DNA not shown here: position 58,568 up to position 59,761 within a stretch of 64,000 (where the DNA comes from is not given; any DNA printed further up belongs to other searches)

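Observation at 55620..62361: Four monocistronic prepilin-like paralogs, each with its own -24/-12 (sigma-54 type) promoter, A/C-rich leader and strong terminator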

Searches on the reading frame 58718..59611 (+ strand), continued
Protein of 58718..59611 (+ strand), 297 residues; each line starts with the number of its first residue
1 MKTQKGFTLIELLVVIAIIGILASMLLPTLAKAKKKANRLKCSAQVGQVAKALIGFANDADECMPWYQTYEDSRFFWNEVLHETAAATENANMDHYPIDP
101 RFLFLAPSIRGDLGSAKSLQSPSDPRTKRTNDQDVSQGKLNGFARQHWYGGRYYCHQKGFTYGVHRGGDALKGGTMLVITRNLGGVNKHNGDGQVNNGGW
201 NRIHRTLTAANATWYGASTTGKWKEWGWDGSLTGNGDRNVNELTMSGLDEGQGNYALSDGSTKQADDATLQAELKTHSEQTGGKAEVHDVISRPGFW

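Call 54: search_protein_families(library=ncbifam, alignment_id=A5, max_evalue=0.01)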
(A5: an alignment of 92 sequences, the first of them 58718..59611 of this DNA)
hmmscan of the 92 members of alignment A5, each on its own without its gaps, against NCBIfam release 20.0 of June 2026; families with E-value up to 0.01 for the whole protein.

A. member 1, window:58718-59611:+ (297 aa): 13 families
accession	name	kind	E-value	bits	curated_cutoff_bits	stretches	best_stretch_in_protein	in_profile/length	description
TIGR01710.1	typeII_sec_gspG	equivalog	9.5e-11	41.9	88.85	1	5-56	1-52/134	type II secretion system major pseudopilin GspG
TIGR02532.1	IV_pilin_GFxxxE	domain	3.3e-09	36.2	16.3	1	4-27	1-24/24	prepilin-type N-terminal cleavage/methylation domain-containing protein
TIGR01708.2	typeII_sec_gspH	equivalog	5e-09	36.4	80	1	4-37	1-40/169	type II secretion system minor pseudopilin GspH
NF041013.1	T4P_ComGE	equivalog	1e-08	35.2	49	1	2-52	1-51/83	competence type IV pilus minor pilin ComGE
NF040999.1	pilin_ComGC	equivalog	1.5e-08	34.7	75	1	4-49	1-46/84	competence type IV pilus major pilin ComGC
NF007862.0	PRK10574.1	equivalog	1.9e-07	31.3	138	1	1-37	1-37/145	prepilin peptidase-dependent pilin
NF041775.1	typeIV_PilA_Myxo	equivalog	1.1e-06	28.7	400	1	4-39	10-45/214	type IV pilin protein PilA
TIGR02596.1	TIGR02596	subfamily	2e-05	24.8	70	1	7-45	1-38/196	Verru_Chthon cassette protein D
NF007800.0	PRK10506.1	equivalog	6.9e-05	22.7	158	1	1-45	5-48/163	prepilin peptidase-dependent protein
NF047828.1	T3SSXpsI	equivalog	9.5e-05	22.4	150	1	4-117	1-117/132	type II secretion system protein XpsI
TIGR01707.1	gspI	equivalog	0.0012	19.4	44.35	1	6-41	1-36/101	type II secretion system minor pseudopilin GspI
NF040982.1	ComGD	equivalog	0.0028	18.1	70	1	4-34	1-29/139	competence type IV pilus minor pilin ComGD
NF041002.1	pilin_ComGF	equivalog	0.0053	17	80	1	4-37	1-34/139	competence type IV pilus minor pilin ComGF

B. families by the number of members that match (of 92 scanned): 19 families
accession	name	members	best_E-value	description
TIGR01710.1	typeII_sec_gspG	92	1.8e-12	type II secretion system major pseudopilin GspG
NF041775.1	typeIV_PilA_Myxo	92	1.7e-10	type IV pilin protein PilA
TIGR01708.2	typeII_sec_gspH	92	8.8e-10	type II secretion system minor pseudopilin GspH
NF040999.1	pilin_ComGC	92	1e-09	competence type IV pilus major pilin ComGC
NF041013.1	T4P_ComGE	92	1.1e-09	competence type IV pilus minor pilin ComGE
TIGR02532.1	IV_pilin_GFxxxE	92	1.8e-09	prepilin-type N-terminal cleavage/methylation domain-containing protein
NF007862.0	PRK10574.1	92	6.2e-08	prepilin peptidase-dependent pilin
TIGR02596.1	TIGR02596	92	6.7e-07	Verru_Chthon cassette protein D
NF040982.1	ComGD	90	0.0013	competence type IV pilus minor pilin ComGD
NF007800.0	PRK10506.1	69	2.5e-05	prepilin peptidase-dependent protein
TIGR01707.1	gspI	67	0.00059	type II secretion system minor pseudopilin GspI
NF041002.1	pilin_ComGF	50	0.0022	competence type IV pilus minor pilin ComGF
NF047828.1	T3SSXpsI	38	3.4e-05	type II secretion system protein XpsI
TIGR01711.1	gspJ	8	0.00015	type II secretion system minor pseudopilin GspJ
TIGR02599.1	TIGR02599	7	0.0042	Verru_Chthon cassette protein C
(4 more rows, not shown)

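Call 63: find_encoding_contigs(protein=P0083, flank=10000, max_places=1)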
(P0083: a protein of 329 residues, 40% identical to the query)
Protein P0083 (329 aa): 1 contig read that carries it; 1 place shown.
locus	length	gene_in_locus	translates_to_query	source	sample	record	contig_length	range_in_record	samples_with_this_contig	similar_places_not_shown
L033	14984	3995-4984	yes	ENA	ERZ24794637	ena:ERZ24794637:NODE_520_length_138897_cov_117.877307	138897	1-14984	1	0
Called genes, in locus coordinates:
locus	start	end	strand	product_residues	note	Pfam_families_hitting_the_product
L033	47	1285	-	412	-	PF09250:Prim-Pol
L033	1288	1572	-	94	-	-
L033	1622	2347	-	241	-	-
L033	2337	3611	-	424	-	PF00589:Phage_integrase (weak)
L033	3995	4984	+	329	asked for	PF07963:N_methyl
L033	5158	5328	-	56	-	-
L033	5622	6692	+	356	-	PF07963:N_methyl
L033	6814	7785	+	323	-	PF07963:N_methyl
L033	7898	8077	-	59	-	-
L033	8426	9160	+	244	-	PF07963:N_methyl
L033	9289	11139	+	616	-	PF00270:DEAD, PF00271:Helicase_C, PF16124:RecQ_Zn_bind, PF09382:RQC, PF00570:HRDC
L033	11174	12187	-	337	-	PF02653:BPD_transp_2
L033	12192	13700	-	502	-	PF00005:ABC_tran, PF09818:ABC_ATPase (faint), PF13304:AAA_21 (faint), PF00005:ABC_tran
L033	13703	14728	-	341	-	PF13407:Peripla_BP_4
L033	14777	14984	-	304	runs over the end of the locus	PF13360:PQQ_2 (faint), PF22701:Mala_s_1-like (weak)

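Call 64: find_encoding_contigs(protein=P0066, flank=10000, max_places=2)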
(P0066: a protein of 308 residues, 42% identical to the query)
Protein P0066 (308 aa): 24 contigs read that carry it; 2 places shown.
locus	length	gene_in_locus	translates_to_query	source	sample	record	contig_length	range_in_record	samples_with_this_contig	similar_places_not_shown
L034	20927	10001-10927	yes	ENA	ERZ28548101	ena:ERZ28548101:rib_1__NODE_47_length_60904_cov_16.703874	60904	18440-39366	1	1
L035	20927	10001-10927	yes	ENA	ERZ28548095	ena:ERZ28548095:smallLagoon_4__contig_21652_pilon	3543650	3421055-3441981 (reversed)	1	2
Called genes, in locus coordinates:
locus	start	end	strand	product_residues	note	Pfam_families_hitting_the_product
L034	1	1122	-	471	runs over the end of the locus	PF07661:MORN_2 (faint)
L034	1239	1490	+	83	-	-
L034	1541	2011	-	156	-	PF14347:DUF4399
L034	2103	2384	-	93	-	-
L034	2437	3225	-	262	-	PF00106:adh_short, PF08659:KR, PF13561:adh_short_C2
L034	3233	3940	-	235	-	PF06439:3keto-disac_hyd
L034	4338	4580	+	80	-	-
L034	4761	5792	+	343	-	PF07963:N_methyl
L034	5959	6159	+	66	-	-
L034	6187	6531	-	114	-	-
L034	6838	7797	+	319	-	PF07963:N_methyl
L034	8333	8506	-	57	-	-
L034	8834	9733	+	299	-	PF07963:N_methyl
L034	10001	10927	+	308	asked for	PF07963:N_methyl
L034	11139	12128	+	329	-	PF07963:N_methyl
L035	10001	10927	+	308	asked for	PF07963:N_methyl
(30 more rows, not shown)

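Call 65: find_encoding_contigs(protein=P0048, flank=10000, max_places=1)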
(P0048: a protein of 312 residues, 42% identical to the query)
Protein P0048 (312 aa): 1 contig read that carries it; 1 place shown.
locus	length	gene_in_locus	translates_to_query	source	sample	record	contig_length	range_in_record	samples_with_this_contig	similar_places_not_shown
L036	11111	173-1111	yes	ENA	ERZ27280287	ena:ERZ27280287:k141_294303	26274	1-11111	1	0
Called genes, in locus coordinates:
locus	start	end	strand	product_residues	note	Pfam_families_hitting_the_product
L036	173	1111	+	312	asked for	PF07963:N_methyl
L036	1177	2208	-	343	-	PF02653:BPD_transp_2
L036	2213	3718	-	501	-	PF00005:ABC_tran, PF13304:AAA_21 (faint), PF00005:ABC_tran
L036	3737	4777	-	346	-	PF13407:Peripla_BP_4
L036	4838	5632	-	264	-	PF00413:Peptidase_M10 (faint)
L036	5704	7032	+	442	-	PF07394:DUF1501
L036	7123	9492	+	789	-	PF04151:PPC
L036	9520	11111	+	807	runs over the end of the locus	PF07583:PSCyt2, PF07587:PSD1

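Call 69: find_encoding_contigs(protein=P0029, flank=10000, max_places=2)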
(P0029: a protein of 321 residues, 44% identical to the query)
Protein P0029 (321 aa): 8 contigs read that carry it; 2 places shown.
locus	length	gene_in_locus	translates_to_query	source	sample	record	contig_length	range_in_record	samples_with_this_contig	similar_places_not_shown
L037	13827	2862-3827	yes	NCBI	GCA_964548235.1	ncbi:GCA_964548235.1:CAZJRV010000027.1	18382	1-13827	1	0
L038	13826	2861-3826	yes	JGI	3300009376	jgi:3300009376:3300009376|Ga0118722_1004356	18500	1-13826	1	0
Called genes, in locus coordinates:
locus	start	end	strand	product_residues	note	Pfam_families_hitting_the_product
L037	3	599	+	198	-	?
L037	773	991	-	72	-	-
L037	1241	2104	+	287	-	PF07963:N_methyl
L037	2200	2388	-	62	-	-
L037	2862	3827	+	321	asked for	PF07963:N_methyl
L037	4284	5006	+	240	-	PF07963:N_methyl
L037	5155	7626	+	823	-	PF01839:FG-GAP (faint), PF13517:FG-GAP_3, PF07593:UnbV_ASPIC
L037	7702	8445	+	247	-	-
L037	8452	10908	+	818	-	PF01839:FG-GAP (faint), PF13517:FG-GAP_3, PF07593:UnbV_ASPIC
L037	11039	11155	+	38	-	-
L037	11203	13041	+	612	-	PF00270:DEAD, PF00271:Helicase_C, PF16124:RecQ_Zn_bind, PF09382:RQC, PF00570:HRDC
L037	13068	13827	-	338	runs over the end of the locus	PF02653:BPD_transp_2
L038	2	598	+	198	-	?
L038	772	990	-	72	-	-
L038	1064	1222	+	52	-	-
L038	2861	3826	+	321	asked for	PF07963:N_methyl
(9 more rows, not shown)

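Call 70: find_encoding_contigs(protein=P0074, flank=10000, max_places=1)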
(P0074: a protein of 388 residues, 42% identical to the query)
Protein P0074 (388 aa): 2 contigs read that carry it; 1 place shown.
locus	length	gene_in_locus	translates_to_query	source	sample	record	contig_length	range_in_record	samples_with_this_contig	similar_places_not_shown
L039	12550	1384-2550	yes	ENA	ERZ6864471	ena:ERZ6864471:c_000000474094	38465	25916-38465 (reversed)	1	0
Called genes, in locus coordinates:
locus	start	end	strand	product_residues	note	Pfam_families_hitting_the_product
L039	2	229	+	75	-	?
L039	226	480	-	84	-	-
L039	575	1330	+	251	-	-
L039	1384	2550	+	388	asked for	PF07963:N_methyl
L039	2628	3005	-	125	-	-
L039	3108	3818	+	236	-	PF07963:N_methyl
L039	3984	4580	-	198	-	-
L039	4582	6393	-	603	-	PF02653:BPD_transp_2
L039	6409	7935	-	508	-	PF00005:ABC_tran, PF13304:AAA_21 (faint), PF00005:ABC_tran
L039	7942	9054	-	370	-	PF13407:Peripla_BP_4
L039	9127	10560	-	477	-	PF00884:Sulfatase, PF16347:SGSH_C, PF14707:Sulfatase_C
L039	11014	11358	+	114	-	PF13855:LRR_8 (faint), PF12799:LRR_4 (weak)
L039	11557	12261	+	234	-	PF14333:DUF4389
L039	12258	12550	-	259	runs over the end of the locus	-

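Call 79: search_protein_representatives(alignment_id=A4)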
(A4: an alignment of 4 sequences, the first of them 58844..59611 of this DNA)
Query: 4 sequences, 257 profile positions. Proteins with E-value up to 0.001 (for the whole library): 237; up to 1e-10: 100; up to 1e-30: 19. The best 150 are listed.
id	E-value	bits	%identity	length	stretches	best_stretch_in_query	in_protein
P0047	5.3e-105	366.8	-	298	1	1-257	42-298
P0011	8.2e-74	264.6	-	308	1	1-256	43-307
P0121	6.3e-71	255.1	-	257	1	48-248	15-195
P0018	6.8e-62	225.5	-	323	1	3-254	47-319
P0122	3.9e-59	216.5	-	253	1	22-257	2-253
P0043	1.7e-52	194.8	-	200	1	1-121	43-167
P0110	3.8e-48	180.5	-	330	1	2-256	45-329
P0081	1.7e-43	165.2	-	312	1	2-254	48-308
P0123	1.1e-42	162.6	-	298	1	45-246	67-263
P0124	8.3e-40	153.1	-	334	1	3-254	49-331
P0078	2.3e-37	145.2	-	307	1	1-246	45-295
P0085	2.4e-37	145.1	-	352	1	1-253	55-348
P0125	1.8e-34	135.6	-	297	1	1-255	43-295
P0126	1.2e-33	133.0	-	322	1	1-254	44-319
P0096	2.1e-33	132.2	-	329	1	1-252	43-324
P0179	2.0e-13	66.7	-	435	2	2-143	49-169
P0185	3.7e-13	65.8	-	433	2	2-146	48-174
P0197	4.0e-12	62.4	-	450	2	2-142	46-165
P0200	6.2e-12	61.8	-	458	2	1-144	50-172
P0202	8.7e-12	61.3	-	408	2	2-147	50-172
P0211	1.1e-10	57.8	-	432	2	5-143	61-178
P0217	2.2e-10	56.7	-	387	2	2-143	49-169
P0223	7.5e-10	55.0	-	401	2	2-143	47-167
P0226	8.6e-10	54.8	-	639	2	2-142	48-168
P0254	2.8e-08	49.8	-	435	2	2-144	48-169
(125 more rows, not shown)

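Call 80: search_protein_families(library=pfam, proteins=[P0179, P0185, P0197, P0200, P0202, P0211, P0217, P0223, P0226, P0254], max_evalue=0.001)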
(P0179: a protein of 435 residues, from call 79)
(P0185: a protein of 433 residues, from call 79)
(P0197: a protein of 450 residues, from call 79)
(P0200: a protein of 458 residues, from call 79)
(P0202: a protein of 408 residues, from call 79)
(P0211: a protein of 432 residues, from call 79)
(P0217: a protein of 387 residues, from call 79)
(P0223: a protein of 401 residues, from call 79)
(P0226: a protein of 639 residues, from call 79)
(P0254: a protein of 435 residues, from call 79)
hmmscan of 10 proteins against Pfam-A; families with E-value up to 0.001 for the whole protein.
P0179 (435 aa): 1 family
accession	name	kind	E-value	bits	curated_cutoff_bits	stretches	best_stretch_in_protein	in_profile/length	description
PF07963.17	N_methyl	-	2.7e-08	33.5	21.2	1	10-32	5-27/27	Prokaryotic N-terminal methylation motif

P0185 (433 aa): 4 families
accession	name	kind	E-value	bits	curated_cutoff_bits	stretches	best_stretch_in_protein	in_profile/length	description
PF13768.12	VWA_3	-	1.1e-10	42.2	27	1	273-427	4-155/155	von Willebrand factor type A domain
PF07963.17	N_methyl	-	3.2e-06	26.9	21.2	1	6-30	2-26/27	Prokaryotic N-terminal methylation motif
PF13519.12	VWA_2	-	8.6e-06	26.8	27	1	273-372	2-106/107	von Willebrand factor type A domain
PF00092.34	VWA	-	0.00031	21.4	23.8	1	273-429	3-162/174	von Willebrand factor type A domain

P0197 (450 aa): 4 families
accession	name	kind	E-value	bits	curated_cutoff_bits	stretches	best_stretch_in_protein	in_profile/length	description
PF13582.12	Reprolysin_3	-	8.3e-08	33.2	22.4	1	277-391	4-122/123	Metallo-peptidase family M12B Reprolysin-like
PF07963.17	N_methyl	-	1.3e-05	25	21.2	1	8-29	6-27/27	Prokaryotic N-terminal methylation motif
PF13583.11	Reprolysin_4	-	2.7e-05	24.4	22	1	292-409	43-174/203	Metallo-peptidase family M12B Reprolysin-like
PF13688.12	Reprolysin_5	-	3.2e-05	24.7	27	1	273-396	25-162/196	Metallo-peptidase family M12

P0200 (458 aa): 4 families
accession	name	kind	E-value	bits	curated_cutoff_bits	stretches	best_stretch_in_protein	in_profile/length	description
PF13582.12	Reprolysin_3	-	1.5e-08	35.6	22.4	1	273-382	3-122/123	Metallo-peptidase family M12B Reprolysin-like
PF13688.12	Reprolysin_5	-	2e-08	35.1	27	1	249-382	4-157/196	Metallo-peptidase family M12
PF13583.11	Reprolysin_4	-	1e-06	29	22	1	251-384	6-153/203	Metallo-peptidase family M12B Reprolysin-like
PF07963.17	N_methyl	-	5.5e-06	26.2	21.2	1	10-33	3-26/27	Prokaryotic N-terminal methylation motif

P0202 (408 aa): 2 families
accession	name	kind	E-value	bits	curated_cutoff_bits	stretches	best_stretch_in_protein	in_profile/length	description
PF07691.17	PA14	-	1.9e-09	37.9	24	1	308-393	46-136/147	PA14 domain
PF07963.17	N_methyl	-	1.1e-07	31.5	21.2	1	11-33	5-27/27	Prokaryotic N-terminal methylation motif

P0211 (432 aa): 2 families
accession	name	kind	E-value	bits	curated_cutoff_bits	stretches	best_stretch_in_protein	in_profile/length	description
PF13768.12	VWA_3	-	1.3e-10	42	27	1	270-425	4-155/155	von Willebrand factor type A domain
PF13519.12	VWA_2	-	0.0004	21.4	27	0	270-370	2-106/107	von Willebrand factor type A domain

P0217 (387 aa): 2 families
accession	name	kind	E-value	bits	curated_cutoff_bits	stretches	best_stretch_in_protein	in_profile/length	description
PF07963.17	N_methyl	-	1.1e-07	31.6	21.2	1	10-32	5-27/27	Prokaryotic N-terminal methylation motif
PF18998.6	Flg_new_2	-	0.00084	19.7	23.6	0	255-297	5-42/73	Divergent InlB B-repeat domain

P0223 (401 aa): 2 families
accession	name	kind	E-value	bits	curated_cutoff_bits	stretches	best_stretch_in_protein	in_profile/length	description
PF07691.17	PA14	-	4e-10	40.1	24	1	298-395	42-144/147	PA14 domain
PF07963.17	N_methyl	-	4.8e-09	35.8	21.2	1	7-30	4-27/27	Prokaryotic N-terminal methylation motif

P0226 (639 aa): 2 families
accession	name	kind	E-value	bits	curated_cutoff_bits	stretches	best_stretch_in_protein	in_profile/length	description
PF13385.13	Laminin_G_3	-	1.8e-12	48.1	27.6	1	300-447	16-150/151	Concanavalin A-like lectin/glucanases superfamily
PF07963.17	N_methyl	-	6.4e-05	22.8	21.2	1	6-31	2-27/27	Prokaryotic N-terminal methylation motif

P0254 (435 aa): 2 families
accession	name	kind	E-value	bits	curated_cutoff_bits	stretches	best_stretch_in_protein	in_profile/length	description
PF17829.7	GH115_C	-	9.1e-16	58.6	24.1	1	258-432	2-172/172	Glycosyl hydrolase family 115 C-terminal domain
PF07963.17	N_methyl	-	2.1e-08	33.8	21.2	1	9-30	5-26/27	Prokaryotic N-terminal methylation motif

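Call 81: find_encoding_contigs(protein=P0223, flank=3000, max_places=3)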
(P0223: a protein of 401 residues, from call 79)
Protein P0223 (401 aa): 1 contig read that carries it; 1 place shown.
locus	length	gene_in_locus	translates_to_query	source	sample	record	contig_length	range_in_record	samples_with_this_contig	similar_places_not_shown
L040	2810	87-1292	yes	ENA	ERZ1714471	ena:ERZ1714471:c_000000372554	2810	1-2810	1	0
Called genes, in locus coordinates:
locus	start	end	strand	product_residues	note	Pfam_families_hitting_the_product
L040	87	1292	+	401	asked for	PF07963:N_methyl, PF07691:PA14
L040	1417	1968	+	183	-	-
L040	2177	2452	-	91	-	PF13385:Laminin_G_3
